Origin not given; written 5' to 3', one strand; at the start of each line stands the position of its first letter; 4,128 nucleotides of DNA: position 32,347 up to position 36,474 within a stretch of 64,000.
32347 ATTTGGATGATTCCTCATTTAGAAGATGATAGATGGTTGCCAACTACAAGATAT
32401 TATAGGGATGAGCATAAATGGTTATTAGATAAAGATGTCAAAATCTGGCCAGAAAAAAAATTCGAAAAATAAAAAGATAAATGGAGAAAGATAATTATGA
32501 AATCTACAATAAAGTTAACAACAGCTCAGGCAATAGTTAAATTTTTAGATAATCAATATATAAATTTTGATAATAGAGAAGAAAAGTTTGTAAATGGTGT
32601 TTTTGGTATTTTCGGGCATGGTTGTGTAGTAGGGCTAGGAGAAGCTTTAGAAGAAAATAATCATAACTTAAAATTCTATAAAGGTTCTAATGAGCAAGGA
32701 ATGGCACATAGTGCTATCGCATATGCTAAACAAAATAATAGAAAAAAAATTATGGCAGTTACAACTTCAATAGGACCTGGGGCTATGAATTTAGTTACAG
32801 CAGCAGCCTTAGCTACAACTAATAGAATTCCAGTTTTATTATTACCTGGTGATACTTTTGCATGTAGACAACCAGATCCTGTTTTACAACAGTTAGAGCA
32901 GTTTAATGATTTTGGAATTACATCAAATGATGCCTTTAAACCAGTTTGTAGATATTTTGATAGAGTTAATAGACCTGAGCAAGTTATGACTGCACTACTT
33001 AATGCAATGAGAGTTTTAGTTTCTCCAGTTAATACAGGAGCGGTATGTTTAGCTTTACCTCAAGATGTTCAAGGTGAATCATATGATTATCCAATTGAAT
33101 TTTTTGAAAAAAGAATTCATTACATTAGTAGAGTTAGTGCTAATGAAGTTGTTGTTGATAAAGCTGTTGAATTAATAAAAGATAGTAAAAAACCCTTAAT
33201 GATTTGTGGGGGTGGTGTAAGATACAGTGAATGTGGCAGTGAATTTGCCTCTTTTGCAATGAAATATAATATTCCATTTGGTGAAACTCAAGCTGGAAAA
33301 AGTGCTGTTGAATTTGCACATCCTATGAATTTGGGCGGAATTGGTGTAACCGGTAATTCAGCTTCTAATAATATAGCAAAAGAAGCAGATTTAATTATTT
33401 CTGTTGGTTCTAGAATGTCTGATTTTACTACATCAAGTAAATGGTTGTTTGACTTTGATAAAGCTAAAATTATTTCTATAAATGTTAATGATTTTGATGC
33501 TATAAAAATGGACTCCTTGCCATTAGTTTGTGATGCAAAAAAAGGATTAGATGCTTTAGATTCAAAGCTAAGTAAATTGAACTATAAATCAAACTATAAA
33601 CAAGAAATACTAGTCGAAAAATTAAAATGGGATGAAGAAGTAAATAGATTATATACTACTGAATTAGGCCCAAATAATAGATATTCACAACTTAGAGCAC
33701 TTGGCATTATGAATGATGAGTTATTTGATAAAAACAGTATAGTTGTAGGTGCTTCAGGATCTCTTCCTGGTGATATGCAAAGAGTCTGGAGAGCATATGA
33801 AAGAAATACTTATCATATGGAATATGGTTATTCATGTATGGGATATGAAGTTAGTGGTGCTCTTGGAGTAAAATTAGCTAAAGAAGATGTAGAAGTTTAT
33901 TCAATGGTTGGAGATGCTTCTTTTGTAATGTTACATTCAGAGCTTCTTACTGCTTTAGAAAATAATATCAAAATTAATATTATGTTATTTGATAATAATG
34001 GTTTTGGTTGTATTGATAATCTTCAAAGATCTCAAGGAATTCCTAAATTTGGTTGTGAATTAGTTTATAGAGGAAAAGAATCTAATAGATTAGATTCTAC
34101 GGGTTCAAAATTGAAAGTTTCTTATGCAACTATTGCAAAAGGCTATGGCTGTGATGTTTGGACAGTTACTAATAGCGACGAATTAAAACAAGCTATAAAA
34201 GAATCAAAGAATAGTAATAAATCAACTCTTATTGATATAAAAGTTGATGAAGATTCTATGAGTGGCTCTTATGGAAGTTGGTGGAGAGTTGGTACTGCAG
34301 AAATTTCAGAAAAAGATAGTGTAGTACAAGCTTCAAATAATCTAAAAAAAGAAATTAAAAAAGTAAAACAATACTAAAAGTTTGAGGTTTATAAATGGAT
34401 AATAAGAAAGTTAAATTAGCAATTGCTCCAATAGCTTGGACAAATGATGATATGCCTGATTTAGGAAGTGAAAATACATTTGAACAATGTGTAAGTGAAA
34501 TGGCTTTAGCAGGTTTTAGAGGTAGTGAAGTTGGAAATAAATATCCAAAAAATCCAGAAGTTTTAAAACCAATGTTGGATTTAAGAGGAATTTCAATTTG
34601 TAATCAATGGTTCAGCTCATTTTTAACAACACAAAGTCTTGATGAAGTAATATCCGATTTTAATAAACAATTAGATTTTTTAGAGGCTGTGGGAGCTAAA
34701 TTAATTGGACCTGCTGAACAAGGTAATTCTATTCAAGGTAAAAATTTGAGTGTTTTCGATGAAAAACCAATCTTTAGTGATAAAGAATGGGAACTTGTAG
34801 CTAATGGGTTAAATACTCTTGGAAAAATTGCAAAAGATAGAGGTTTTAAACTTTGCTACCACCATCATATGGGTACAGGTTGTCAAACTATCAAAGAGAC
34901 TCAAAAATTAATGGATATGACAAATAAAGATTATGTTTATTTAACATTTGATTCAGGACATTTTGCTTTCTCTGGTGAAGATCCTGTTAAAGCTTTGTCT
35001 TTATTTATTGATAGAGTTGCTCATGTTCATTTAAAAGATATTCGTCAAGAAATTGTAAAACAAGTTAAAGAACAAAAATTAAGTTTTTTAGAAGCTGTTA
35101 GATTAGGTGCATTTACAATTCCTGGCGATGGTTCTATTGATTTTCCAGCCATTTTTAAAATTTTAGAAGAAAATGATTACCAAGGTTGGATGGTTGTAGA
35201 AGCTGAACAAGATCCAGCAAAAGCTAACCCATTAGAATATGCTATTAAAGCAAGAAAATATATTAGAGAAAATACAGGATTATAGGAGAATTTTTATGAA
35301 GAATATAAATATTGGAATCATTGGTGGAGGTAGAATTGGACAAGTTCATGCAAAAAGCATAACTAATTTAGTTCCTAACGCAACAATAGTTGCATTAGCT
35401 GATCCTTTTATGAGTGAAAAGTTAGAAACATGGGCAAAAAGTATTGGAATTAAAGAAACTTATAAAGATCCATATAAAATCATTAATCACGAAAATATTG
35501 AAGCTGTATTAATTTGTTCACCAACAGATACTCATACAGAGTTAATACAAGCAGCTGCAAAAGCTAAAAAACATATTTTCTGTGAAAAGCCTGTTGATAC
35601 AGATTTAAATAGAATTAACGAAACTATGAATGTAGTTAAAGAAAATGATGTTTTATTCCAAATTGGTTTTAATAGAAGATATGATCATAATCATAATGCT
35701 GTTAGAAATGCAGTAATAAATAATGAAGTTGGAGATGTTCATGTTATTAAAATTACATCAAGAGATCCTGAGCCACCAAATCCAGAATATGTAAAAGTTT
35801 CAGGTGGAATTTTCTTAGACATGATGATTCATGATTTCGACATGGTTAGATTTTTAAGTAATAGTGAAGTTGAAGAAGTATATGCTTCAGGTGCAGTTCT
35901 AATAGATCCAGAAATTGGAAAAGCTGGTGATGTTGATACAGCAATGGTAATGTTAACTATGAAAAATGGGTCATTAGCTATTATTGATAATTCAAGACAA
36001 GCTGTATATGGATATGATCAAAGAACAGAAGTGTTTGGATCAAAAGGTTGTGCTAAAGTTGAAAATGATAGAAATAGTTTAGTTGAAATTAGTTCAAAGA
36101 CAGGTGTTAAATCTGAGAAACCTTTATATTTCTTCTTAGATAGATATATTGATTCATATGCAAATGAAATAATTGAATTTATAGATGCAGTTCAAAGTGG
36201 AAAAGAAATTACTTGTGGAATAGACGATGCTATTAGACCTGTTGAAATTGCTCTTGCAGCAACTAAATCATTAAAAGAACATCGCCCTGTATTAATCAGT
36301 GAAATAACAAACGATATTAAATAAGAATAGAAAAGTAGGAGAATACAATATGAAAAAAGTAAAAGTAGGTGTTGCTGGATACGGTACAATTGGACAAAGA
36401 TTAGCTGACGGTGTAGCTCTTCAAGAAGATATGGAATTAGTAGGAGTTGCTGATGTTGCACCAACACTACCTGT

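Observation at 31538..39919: iol operon that stops at IolB and continues into an archaeal-type GAPDH, an archaeal-type PGK and a LarA homologue instead of IolC/IolJ/IolA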

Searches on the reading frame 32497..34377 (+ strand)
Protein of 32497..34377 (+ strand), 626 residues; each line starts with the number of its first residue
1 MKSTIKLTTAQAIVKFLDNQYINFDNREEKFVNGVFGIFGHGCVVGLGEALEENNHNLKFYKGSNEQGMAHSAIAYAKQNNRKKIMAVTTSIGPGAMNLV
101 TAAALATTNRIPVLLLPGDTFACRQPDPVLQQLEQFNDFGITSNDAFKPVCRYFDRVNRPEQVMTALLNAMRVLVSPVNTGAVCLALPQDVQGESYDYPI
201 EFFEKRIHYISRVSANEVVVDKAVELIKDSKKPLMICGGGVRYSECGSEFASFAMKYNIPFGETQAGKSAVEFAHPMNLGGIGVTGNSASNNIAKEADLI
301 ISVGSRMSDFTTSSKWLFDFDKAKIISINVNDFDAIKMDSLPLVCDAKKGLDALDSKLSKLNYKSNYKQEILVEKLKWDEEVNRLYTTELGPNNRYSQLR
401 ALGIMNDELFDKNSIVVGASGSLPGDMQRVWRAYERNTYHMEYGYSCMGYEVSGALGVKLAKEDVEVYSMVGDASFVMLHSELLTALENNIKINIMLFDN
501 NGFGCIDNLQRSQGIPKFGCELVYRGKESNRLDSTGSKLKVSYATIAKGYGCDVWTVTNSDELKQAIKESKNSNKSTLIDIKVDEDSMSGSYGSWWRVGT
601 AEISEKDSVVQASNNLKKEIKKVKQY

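Call 3: search_protein_families(library=ncbifam, proteins=[window:32497-34377:+])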
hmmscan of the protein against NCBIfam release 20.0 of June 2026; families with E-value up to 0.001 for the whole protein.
window:32497-34377:+ (626 aa): 55 families (the best 25 are shown)
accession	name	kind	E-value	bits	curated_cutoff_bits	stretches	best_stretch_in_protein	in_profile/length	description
TIGR04377.1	myo_inos_iolD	equivalog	1.4e-271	902.6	715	1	6-623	1-614/616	3D-(3,5/4)-trihydroxycyclohexane-1,2-dione acylhydrolase (decyclizing)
TIGR00118.1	acolac_lg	equivalog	1.2e-63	215.5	538.35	1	28-586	12-537/557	biosynthetic-type acetolactate synthase large subunit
NF004919.0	PRK06276.1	equivalog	5.9e-61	206.5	866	1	28-588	12-543/582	acetolactate synthase large subunit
NF004710.0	PRK06048.1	equivalog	2.5e-59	201.2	976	1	3-586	4-540/561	acetolactate synthase large subunit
NF006187.0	PRK08322.1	equivalog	6.5e-58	196.5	509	1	28-584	13-529/548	acetolactate synthase large subunit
NF005860.0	PRK07789.1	equivalog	2.7e-52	177.9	881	1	5-588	32-583/615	acetolactate synthase large subunit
NF006122.0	PRK08266.1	subfamily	7.6e-52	176.5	571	1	30-591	17-532/543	hypothetical protein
NF005651.0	PRK07418.1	subfamily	8e-52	176.2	942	1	24-586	26-562/617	acetolactate synthase large subunit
NF005584.0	PRK07282.1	equivalog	9.5e-52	176.3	970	1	28-584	21-541/566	acetolactate synthase large subunit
NF006524.0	PRK08978.1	equivalog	8.7e-51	172.8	738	1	29-586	13-527/548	acetolactate synthase 2 catalytic subunit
NF006052.0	PRK08199.1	subfamily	5e-50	170.4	539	1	32-589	23-543/559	thiamine pyrophosphate protein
NF005039.0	PRK06456.1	equivalog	9.1e-50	169.7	868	1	30-588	15-549/572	acetolactate synthase large subunit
NF006319.0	PRK08527.1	equivalog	1.5e-49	168.9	905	1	30-585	17-540/565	acetolactate synthase large subunit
NF005228.0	PRK06725.1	equivalog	1.2e-47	162.4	991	1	32-586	31-548/571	acetolactate synthase large subunit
NF004772.0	PRK06112.1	subfamily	3.7e-47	160.9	673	1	35-587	29-563/578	acetolactate synthase catalytic subunit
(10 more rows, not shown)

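Call 4: search_protein_families(library=pfam, proteins=[window:32497-34377:+])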
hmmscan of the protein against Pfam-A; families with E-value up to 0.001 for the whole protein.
window:32497-34377:+ (626 aa): 3 families
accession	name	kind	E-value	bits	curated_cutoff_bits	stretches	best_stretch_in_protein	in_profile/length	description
PF00205.28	TPP_enzyme_M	-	1.7e-35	122.2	30.4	1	220-354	1-137/137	Thiamine pyrophosphate enzyme, central domain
PF02775.26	TPP_enzyme_C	-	1e-33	116.7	21.9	1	421-581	3-151/151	Thiamine pyrophosphate enzyme, C-terminal TPP binding domain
PF02776.23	TPP_enzyme_N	-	4e-13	49.6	26.8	1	32-131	16-111/119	Thiamine pyrophosphate enzyme, N-terminal TPP binding domain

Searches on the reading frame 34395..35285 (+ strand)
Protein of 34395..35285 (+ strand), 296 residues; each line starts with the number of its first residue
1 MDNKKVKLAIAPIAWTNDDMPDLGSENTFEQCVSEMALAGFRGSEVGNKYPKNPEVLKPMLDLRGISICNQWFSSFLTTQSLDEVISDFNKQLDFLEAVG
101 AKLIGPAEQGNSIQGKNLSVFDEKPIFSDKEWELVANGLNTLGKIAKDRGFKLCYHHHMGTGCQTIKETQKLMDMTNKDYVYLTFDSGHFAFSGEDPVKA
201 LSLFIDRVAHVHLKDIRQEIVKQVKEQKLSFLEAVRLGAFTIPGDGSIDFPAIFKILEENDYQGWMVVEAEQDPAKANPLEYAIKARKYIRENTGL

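Call 3: search_protein_families(library=ncbifam, proteins=[window:34395-35285:+])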
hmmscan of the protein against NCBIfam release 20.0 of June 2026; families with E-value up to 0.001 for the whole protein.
window:34395-35285:+ (296 aa): 9 families
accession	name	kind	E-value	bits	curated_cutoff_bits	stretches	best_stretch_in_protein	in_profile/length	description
TIGR04379.1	myo_inos_iolE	equivalog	4e-124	413.9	290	1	5-292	1-288/290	myo-inosose-2 dehydratase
TIGR00542.1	hxl6Piso_put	equivalog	5.2e-08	32.6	272.15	1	164-292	160-270/279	L-ribulose-5-phosphate 3-epimerase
TIGR03234.1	OH-pyruv-isom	equivalog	1.6e-07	30.9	353.45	1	243-271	213-241/254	hydroxypyruvate isomerase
NF009689.0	PRK13210.1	subfamily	2.1e-07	30.4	200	1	163-292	160-277/286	L-ribulose-5-phosphate 3-epimerase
NF009688.0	PRK13209.1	subfamily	1.8e-06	27.1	317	1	139-293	140-276/286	L-ribulose-5-phosphate 3-epimerase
NF041099.2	keto_glucon_epim_IolO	equivalog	2.4e-06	27.1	300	0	165-285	163-262/269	5-keto-L-gluconate epimerase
NF007444.0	PRK09997.1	equivalog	4.9e-05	22.9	465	0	228-271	199-242/258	hydroxypyruvate isomerase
NF043033.1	OxoTetrIsom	equivalog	7.3e-05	22.6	325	0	241-271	208-238/251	2-oxo-tetronate isomerase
NF041277.1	coba_remo_CbiR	equivalog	0.0007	19.2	105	0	178-218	159-199/249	cobamide remodeling phosphodiesterase CbiR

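Call 4: search_protein_families(library=pfam, proteins=[window:34395-35285:+])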
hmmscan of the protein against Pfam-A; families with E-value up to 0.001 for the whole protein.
window:34395-35285:+ (296 aa): 2 families
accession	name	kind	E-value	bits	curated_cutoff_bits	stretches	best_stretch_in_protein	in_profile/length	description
PF01261.30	AP_endonuc_2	-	1.3e-29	104.1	31.1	1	37-291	5-247/249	Xylose isomerase-like TIM barrel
PF03786.19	UxuA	-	0.00021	20.6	23.7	1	164-267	221-315/352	D-mannonate dehydratase (UxuA)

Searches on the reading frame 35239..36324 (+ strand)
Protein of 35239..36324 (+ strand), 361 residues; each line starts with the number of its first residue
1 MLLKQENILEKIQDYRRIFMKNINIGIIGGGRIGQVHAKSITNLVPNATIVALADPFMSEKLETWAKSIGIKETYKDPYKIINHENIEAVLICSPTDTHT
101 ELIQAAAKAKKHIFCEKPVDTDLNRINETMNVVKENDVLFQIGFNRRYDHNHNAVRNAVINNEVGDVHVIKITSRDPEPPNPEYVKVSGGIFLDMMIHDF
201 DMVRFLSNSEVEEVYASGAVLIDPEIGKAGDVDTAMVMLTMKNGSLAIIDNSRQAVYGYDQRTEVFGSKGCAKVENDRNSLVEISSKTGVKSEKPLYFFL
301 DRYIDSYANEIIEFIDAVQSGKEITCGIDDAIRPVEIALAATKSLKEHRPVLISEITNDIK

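Call 3: search_protein_families(library=ncbifam, proteins=[window:35239-36324:+])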
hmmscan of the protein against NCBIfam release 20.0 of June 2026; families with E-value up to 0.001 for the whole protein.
window:35239-36324:+ (361 aa): 9 families
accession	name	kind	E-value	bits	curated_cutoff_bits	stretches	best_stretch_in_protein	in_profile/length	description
TIGR04380.1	myo_inos_iolG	equivalog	1.3e-141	471.3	355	1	23-351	2-329/330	inositol 2-dehydrogenase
NF052679.1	InsChiInosDhIolG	equivalog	3.4e-42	144.7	540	1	23-324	3-297/343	bifunctional inositol 2-dehydrogenase/D-chiro-inositol 1-dehydrogenase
NF040723.1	UDP-GlcNAcDh_Arch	equivalog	3.3e-32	112.2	450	1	23-346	1-302/302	UDP-N-acetylglucosamine 3-dehydrogenase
NF052479.1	LevoglcsnDh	equivalog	4.4e-21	75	650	1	20-282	1-276/386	levoglucosan dehydrogenase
NF058563.1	BT_2159_fam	equivalog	6.2e-19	68.2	650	1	23-324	1-299/350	disaccharide 3-dehydrogenase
NF008607.0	PRK11579.1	subfamily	1.9e-14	53.4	330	1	21-170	3-148/346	oxidoreductase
NF041392.1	XylDh_Gfo6_Halo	equivalog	1.3e-13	50.5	350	1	75-278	71-279/350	D-xylose 1-dehydrogenase Gfo6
NF058561.1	BT_2158_fam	equivalog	9.9e-10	37.6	750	1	23-173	36-183/487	glycoside 3-dehydrogenase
NF007574.0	PRK10206.1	equivalog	4.6e-08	32.5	352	1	77-171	56-150/345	oxidoreductase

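Call 4: search_protein_families(library=pfam, proteins=[window:35239-36324:+])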
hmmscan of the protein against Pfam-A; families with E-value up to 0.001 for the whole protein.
window:35239-36324:+ (361 aa): 3 families
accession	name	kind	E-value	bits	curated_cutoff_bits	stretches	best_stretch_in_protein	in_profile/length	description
PF22725.1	GFO_IDH_MocA_C3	-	1.1e-27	97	27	1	153-271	2-122/124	GFO/IDH/MocA C-terminal domain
PF01408.29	GFO_IDH_MocA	-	1.2e-27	97.4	24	1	23-144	1-120/120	Oxidoreductase family, NAD-binding Rossmann fold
PF02894.22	GFO_IDH_MocA_C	-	5.2e-21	75.9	22.9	1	157-351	2-216/218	Oxidoreductase family, C-terminal alpha/beta domain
